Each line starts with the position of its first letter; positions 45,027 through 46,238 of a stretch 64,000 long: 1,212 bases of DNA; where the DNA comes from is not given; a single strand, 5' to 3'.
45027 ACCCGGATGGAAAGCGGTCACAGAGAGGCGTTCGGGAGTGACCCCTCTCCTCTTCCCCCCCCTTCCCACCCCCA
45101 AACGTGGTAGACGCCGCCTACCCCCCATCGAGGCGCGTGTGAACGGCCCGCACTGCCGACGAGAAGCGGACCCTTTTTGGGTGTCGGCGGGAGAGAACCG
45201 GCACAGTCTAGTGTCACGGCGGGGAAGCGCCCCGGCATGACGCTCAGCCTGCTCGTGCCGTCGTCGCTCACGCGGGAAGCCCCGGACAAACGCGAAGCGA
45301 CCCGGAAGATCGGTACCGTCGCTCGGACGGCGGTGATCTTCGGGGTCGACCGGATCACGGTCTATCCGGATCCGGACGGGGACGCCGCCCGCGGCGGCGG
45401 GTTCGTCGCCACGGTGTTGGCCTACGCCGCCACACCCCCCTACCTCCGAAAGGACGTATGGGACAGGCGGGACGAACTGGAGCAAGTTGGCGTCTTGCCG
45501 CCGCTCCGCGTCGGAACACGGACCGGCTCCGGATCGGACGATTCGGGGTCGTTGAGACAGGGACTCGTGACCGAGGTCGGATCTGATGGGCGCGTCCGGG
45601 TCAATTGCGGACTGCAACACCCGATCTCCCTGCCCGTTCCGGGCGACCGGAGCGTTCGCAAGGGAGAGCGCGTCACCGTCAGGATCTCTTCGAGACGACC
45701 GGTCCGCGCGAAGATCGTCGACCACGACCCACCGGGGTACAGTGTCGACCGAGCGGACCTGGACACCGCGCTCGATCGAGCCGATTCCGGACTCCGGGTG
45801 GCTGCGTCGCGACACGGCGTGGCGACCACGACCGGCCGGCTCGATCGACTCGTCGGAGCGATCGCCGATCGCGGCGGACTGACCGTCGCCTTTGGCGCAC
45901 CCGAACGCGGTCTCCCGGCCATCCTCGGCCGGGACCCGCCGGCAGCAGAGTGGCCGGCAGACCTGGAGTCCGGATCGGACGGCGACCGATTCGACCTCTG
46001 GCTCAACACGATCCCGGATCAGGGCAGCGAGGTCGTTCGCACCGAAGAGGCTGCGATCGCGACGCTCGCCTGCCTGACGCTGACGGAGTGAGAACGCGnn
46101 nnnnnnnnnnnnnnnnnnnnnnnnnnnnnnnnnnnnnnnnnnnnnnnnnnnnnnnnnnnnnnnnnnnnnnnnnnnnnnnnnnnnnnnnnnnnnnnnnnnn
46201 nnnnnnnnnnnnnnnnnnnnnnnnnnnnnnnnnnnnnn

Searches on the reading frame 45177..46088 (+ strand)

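Call 3: search_protein_families(library=pfam, proteins=[window:45177-46088:+], max_evalue=1)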
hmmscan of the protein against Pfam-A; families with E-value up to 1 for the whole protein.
window:45177-46088:+ (304 aa): 1 family
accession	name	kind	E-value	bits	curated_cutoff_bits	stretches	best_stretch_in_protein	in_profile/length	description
PF02598.22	Methyltrn_RNA_3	-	6e-55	187.3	27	1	22-299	1-301/302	Putative RNA methyltransferase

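Call 4: search_protein_families(library=ncbifam, proteins=[window:45177-46088:+], max_evalue=1)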
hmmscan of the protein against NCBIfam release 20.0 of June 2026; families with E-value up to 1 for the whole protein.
window:45177-46088:+ (304 aa): 0 families
